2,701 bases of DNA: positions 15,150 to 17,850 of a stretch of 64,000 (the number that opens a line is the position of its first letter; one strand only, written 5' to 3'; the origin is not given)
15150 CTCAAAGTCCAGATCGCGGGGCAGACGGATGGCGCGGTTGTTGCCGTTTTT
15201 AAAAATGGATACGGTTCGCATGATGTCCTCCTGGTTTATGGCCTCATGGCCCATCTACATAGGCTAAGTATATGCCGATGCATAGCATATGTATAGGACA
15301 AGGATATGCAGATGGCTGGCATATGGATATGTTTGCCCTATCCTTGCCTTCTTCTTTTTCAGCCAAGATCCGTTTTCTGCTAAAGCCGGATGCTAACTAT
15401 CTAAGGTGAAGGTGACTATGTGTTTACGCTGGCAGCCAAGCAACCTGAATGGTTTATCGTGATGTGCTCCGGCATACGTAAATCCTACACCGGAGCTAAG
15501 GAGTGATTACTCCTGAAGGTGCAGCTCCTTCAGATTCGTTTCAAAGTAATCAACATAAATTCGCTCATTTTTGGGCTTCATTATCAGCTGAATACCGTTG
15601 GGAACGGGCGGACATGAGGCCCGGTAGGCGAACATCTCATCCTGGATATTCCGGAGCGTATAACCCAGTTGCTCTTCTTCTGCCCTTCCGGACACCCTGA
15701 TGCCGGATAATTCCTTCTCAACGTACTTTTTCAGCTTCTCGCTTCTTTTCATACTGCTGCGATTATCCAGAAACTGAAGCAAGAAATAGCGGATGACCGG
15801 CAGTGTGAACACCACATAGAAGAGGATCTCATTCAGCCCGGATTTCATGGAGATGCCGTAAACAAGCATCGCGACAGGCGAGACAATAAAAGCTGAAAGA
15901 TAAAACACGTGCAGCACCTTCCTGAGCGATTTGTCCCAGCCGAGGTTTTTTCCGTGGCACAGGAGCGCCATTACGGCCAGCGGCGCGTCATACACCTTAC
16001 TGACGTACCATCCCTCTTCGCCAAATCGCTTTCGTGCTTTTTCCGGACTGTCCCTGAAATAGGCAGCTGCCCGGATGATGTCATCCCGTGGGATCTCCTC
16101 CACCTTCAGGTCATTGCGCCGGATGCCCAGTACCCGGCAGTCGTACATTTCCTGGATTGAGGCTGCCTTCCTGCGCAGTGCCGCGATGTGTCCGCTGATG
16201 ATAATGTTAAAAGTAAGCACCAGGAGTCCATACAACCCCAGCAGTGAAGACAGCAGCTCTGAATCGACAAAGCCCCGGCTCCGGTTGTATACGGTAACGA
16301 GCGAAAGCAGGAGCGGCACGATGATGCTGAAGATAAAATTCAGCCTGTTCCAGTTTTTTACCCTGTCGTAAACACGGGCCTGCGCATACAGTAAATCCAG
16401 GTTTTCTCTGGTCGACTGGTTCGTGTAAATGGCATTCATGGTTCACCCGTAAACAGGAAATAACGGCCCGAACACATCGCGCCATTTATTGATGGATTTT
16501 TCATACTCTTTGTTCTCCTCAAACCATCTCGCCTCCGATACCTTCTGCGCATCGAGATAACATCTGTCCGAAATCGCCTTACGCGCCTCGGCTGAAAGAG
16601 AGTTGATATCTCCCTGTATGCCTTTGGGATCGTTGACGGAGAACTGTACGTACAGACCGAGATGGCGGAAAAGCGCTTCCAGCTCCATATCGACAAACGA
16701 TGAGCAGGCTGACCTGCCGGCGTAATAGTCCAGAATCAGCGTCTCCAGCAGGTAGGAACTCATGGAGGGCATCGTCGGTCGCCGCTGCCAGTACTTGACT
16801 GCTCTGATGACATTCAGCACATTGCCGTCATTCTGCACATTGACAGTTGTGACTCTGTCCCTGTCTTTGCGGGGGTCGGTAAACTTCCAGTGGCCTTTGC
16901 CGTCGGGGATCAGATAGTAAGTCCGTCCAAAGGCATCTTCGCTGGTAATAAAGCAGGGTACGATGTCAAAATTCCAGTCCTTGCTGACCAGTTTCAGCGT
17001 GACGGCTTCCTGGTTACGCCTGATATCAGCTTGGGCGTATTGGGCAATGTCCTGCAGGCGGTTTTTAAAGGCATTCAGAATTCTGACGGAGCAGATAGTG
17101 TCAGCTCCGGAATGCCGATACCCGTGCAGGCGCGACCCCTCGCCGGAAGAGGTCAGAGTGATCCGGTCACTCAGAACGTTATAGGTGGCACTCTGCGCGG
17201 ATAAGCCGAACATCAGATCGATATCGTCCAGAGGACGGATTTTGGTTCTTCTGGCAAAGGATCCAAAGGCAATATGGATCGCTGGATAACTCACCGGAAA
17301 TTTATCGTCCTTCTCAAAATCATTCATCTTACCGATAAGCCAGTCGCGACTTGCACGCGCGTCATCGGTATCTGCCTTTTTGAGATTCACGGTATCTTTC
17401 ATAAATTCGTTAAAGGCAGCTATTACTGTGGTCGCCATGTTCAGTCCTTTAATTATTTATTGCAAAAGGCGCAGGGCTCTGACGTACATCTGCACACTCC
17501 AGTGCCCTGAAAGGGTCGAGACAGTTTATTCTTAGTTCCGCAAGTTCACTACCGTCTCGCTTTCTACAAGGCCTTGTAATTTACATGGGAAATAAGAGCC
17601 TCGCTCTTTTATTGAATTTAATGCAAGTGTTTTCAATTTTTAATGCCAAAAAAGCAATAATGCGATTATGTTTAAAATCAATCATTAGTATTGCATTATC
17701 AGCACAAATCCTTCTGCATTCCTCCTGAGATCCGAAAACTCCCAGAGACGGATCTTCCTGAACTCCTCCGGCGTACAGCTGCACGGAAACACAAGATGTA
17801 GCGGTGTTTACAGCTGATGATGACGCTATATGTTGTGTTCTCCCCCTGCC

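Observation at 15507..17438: Two-gene CBASS-like anti-phage pair: SMODS-type cGAS/DncV-like nucleotidyltransferase plus SLATT-like membrane effector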

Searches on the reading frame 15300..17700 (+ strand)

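Call 59: search_protein_families(library=pfam, proteins=[L002:10755-11105:+, L002:6773-7861:-, L002:5902-6771:-, L001:11443-12357:-], max_evalue=0.01)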
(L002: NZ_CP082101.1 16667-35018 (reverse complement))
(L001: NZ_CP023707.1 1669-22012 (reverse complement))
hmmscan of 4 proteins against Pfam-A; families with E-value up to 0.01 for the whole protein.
L002:10755-11105:+ (116 aa): 0 families

L002:6773-7861:- (362 aa): 1 family
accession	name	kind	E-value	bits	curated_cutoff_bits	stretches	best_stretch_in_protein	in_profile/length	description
PF19891.5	DUF6364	-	0.001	19.9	27.3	1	1-41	1-39/70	Family of unknown function (DUF6364)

L002:5902-6771:- (289 aa): 0 families

L001:11443-12357:- (304 aa): 2 families
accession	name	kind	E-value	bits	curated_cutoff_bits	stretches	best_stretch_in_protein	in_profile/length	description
PF07751.16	Abi_2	-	8.2e-08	33.2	25.6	1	16-201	18-183/184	Abi-like protein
PF18735.6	HEPN_RiboL-PSP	-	0.0084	16.5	28.4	0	102-228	68-187/191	RiboL-PSP-HEPN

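Call 112: search_protein_families(library=padloc, proteins=[L015:886-1932:+, L015:1929-3737:+, L001:11443-12357:-, L001:12647-13603:-, L016:3018-3893:-, L016:2216-2614:-], max_evalue=0.00001)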
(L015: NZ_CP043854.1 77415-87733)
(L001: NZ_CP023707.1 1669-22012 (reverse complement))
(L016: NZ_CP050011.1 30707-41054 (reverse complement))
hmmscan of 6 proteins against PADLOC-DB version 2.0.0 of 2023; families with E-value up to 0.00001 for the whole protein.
L015:886-1932:+ (348 aa): 23 families
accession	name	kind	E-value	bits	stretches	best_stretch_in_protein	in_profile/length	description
PDLC04080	SIR2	-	1.5e-163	541.9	1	1-347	1-346/347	-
PDLC04089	SIR2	-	1.1e-52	177.4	1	19-335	13-298/336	-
PDLC04084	SIR2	-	2.4e-34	117.3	1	101-307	160-347/414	-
PDLC02186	SIR2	-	9e-28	95.4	1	97-305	136-338/412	-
PDLC04076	SIR2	-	1.9e-27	94.5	1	97-304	136-334/406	-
PDLC04081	SIR2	-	7.7e-26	89.1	1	102-325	115-317/345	-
PDLC04079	SIR2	-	1.5e-21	74.4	1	125-316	184-370/430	-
PDLC04087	SIR2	-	2e-21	74.3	1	28-306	21-289/343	-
PDLC04090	SIR2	-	1.4e-20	71.9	1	101-309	170-357/426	-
PDLC04075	SIR2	-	3e-19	67.1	1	103-302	170-347/414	-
PDLC04088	SIR2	-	7.8e-19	66.1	1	102-309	150-332/390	-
PDLC04083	SIR2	-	7.9e-19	65.7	1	125-307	132-307/371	-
PDLC04093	SIR2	-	3.2e-18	63.9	1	125-324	150-327/395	-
PDLC04092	SIR2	-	2.8e-17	61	1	94-303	90-260/318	-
PDLC04082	SIR2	-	1.7e-16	58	1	96-307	105-290/345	-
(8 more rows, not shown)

L015:1929-3737:+ (602 aa): 14 families
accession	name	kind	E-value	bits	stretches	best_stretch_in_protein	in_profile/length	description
PDLC04097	HerA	-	1.6e-223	741.8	1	9-601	3-611/618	-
PDLC04102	HerA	-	9.7e-60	200.6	2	410-597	449-633/654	-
PDLC04105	HerA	-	4.3e-57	191.9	2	424-598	378-550/576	-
PDLC04098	HerA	-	9.9e-49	164.5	2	455-599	520-664/686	-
PDLC04103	HerA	-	2.5e-45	152.9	1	9-599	11-572/579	-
PDLC02185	HerA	-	2.6e-43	146.7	1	12-597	5-575/585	-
PDLC04100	HerA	-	7.5e-40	135.2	2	459-597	437-569/580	-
PDLC04106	HerA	-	3.7e-37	126.2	2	453-597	503-642/667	-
PDLC02188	HerA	-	3.7e-31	106.6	1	23-598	10-557/578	-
PDLC04104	HerA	-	1.9e-22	77.5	1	459-597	216-350/379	-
PDLC04140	mad8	-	1.1e-21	75.7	1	148-582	16-300/314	mads_8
PDLC01055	HerA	-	3.6e-17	60.4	2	427-538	383-483/532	Type III coevolved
PDLC04101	HerA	-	3.4e-10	37.2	1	3-262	3-259/400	-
PDLC04099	HerA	-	2.3e-06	25.1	1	12-214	10-210/214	-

L001:11443-12357:- (304 aa): 1 family
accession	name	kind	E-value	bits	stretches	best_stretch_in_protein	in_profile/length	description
PDLC04038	PD-T4-5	-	6.6e-69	230.5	1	1-265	1-269/309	-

L001:12647-13603:- (318 aa): 0 families

L016:3018-3893:- (291 aa): 0 families

L016:2216-2614:- (132 aa): 0 families

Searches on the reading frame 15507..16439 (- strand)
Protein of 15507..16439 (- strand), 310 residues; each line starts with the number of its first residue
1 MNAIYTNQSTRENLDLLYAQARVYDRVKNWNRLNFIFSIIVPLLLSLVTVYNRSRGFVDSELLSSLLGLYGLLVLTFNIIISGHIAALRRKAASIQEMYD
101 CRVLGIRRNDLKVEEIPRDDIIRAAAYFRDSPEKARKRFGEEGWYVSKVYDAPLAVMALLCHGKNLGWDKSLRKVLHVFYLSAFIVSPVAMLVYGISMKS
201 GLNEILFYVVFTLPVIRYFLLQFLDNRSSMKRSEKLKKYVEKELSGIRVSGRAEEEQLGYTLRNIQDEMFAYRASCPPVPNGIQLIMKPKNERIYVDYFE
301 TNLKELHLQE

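Call 3: search_protein_families(library=pfam, proteins=[window:15507-16439:-], max_evalue=0.1)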
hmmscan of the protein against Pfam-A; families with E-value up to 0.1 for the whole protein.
window:15507-16439:- (310 aa): 1 family
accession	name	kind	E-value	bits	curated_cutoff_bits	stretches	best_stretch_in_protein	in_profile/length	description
PF18159.6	S_4TM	-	1.3e-46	159.8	26.9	1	2-293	1-282/291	SMODS-associating 4TM effector domain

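Call 4: search_protein_families(library=padloc, proteins=[window:15507-16439:-], max_evalue=0.1)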
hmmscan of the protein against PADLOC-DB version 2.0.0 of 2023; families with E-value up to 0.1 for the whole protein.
window:15507-16439:- (310 aa): 10 families
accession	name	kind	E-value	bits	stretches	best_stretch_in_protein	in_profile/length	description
PDLC00717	Effector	-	3e-164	543.6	1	1-307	1-305/306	4TM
PDLC00716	Effector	-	1.1e-55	187.5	1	1-307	1-297/302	4TM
PDLC00715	Effector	-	1.2e-48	164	1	1-294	1-297/315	4TM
PDLC00721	Effector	-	3e-47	159.1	1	1-299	2-289/305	4TM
PDLC00723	Effector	-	3e-37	126.8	1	3-293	7-288/302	4TM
PDLC00718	Effector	-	1.3e-30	104.8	1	1-282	1-270/291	4TM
PDLC00722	Effector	-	6e-25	85.8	1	2-293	13-290/310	4TM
PDLC00725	Effector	-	1.9e-23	81.2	1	3-296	5-282/293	4TM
PDLC00720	Effector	-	2.1e-17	61.2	1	33-282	47-290/322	4TM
PDLC01970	CARF_TM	-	0.017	13.5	1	21-173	11-92/179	-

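Call 5: search_protein_families(library=ncbifam, proteins=[window:15507-16439:-], max_evalue=0.1)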
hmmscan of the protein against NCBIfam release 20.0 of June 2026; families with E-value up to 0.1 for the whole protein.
window:15507-16439:- (310 aa): 1 family
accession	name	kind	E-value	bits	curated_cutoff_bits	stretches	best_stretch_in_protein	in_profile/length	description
NF046000.1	MAG1210_fam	subfamily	0.057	12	275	0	166-250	59-144/550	MAG1210 family protein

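Call 9: search_solved_structures(query=window:15507-16439:-, max_evalue=1)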
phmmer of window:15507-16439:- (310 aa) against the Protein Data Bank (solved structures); distinct sequences matched with E-value up to 1: 0.

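Call 31: find_homologous_proteins(query=window:15507-16439:-, max_evalue=0.00001)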
Query window:15507-16439:- (310 aa): 58 proteins with E <= 0.00001 among 3666 candidates.
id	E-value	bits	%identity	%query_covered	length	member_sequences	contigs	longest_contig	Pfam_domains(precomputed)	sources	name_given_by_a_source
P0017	4.6e-193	658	95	100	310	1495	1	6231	PF18159.7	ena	-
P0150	4.2e-182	622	90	100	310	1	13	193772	PF18159.7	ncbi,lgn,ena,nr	ncbi:hypothetical protein SF123566_8074 [Shigella flexneri 1235-66]|nr:hypothetical protein SF123566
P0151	1.1e-181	621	89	100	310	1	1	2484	PF18159.7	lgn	-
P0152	1.8e-181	620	90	100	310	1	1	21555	PF18159.7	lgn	-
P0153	9.3e-173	591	90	100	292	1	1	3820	PF18159.7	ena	-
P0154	2.9e-171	587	88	100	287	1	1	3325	PF18159.7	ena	-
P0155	2.0e-167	574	80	100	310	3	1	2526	PF18159.7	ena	-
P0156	3.9e-167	573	82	100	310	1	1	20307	PF18159.7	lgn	-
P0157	7.6e-166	569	80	100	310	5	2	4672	PF18159.7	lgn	-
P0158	1.6e-164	564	80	100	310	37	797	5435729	PF18159.7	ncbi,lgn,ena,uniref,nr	ncbi:TPA: S-4TM family putative pore-forming effector [Klebsiella pneumoniae]|uniref:S-4TM family pu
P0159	9.6e-160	549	97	84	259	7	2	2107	PF18159.7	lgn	-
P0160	4.8e-154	530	72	100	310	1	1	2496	PF18159.7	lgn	-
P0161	5.8e-153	526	75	100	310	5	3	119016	PF18159.7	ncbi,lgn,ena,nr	ncbi:TPA: hypothetical protein KEY66_003248 [Morganella morganii]|nr:hypothetical protein [Morganell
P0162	6.6e-153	526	73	100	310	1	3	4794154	PF18159.7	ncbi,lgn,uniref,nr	ncbi:hypothetical protein FNH47_23195 [Salmonella enterica subsp. houtenae]|uniref:Uncharacterized p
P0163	1.3e-152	525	75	99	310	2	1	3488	PF18159.7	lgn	-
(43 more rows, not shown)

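Call 41: predict_structure(alignment_id=A2)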
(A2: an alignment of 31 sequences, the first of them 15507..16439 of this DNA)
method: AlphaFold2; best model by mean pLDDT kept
length: 310 residues; sequences in the alignment: 31
mean_pLDDT: 82.6   pTM: 0.78
mean pLDDT of the five models: 82.6, 76.6, 72.5, 71.6, 70.2
residues with pLDDT >= 90: 87; 70-90: 197; 50-70: 15; < 50: 11
segments of 3 or more residues with pLDDT < 50: 1-7, 144-147
pLDDT, mean of each block of 10 residues (from residue 1): 43 87 91 91 89 85 90 94 92 89 77 86 92 83 52 79 76 87 85 77 85 91 89 89 87 81 86 81 76 74 77
secondary structure, 60 per line:
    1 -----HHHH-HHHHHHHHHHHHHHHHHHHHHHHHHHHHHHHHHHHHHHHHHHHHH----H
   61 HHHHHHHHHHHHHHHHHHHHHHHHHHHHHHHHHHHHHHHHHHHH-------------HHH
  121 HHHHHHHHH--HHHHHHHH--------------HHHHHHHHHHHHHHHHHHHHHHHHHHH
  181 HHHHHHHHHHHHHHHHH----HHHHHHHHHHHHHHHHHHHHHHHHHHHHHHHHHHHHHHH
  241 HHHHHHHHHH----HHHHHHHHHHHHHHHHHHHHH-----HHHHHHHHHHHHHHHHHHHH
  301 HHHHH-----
elements in order: H6-9 H11-55 H60-104 H118-129 H132-139 H154-197 H202-250 H255-275 H281-305

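Call 51: search_protein_families(library=pfam, proteins=[window:15507-16439:-], max_evalue=10)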
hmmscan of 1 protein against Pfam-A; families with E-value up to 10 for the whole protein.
window:15507-16439:- (310 aa): 3 families
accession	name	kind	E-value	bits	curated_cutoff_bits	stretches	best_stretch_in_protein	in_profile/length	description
PF18159.6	S_4TM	-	1.3e-46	159.8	26.9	1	2-293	1-282/291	SMODS-associating 4TM effector domain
PF02080.26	TrkA_C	-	0.16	12.3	27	1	95-121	22-46/71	TrkA-C domain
PF21179.3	BldD-like_C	-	0.17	12.2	27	1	85-112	17-47/70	DNA-binding protein BldD-like, C-terminal domain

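Call 78: search_protein_families(library=phrogs, proteins=[window:15507-16439:-], max_evalue=0.001)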
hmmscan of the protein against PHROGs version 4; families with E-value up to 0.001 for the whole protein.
window:15507-16439:- (310 aa): 1 family
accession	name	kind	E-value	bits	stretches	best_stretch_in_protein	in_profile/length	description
phrog_29163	-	unknown function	7.8e-11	43.5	1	1-86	1-86/90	-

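Call 79: search_protein_representatives(alignment_id=A2)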
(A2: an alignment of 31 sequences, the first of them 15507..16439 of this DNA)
Query: 31 sequences, 310 profile positions. Proteins with E-value up to 0.001 (for the whole library): 1469; up to 1e-10: 888; up to 1e-30: 38. The best 150 are listed.
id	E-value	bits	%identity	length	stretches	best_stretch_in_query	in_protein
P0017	1.4e-169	579.6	-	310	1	1-310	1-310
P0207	7.6e-94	330.8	-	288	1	22-306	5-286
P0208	3.3e-76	272.9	-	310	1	1-307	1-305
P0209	3.6e-71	256.3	-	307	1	1-306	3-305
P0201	2.1e-70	253.8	-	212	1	28-193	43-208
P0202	3.5e-63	230.1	-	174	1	14-148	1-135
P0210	1.1e-54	202.2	-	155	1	1-120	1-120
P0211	3.8e-51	190.6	-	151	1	198-304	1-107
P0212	5.3e-51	190.1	-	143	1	1-111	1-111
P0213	2.2e-49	184.8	-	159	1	15-127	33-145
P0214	4.3e-46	173.9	-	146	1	1-139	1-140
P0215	5.0e-46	173.7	-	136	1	1-103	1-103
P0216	2.0e-45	171.7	-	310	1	1-301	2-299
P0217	8.5e-45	169.7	-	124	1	212-309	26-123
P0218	2.2e-44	168.4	-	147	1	140-257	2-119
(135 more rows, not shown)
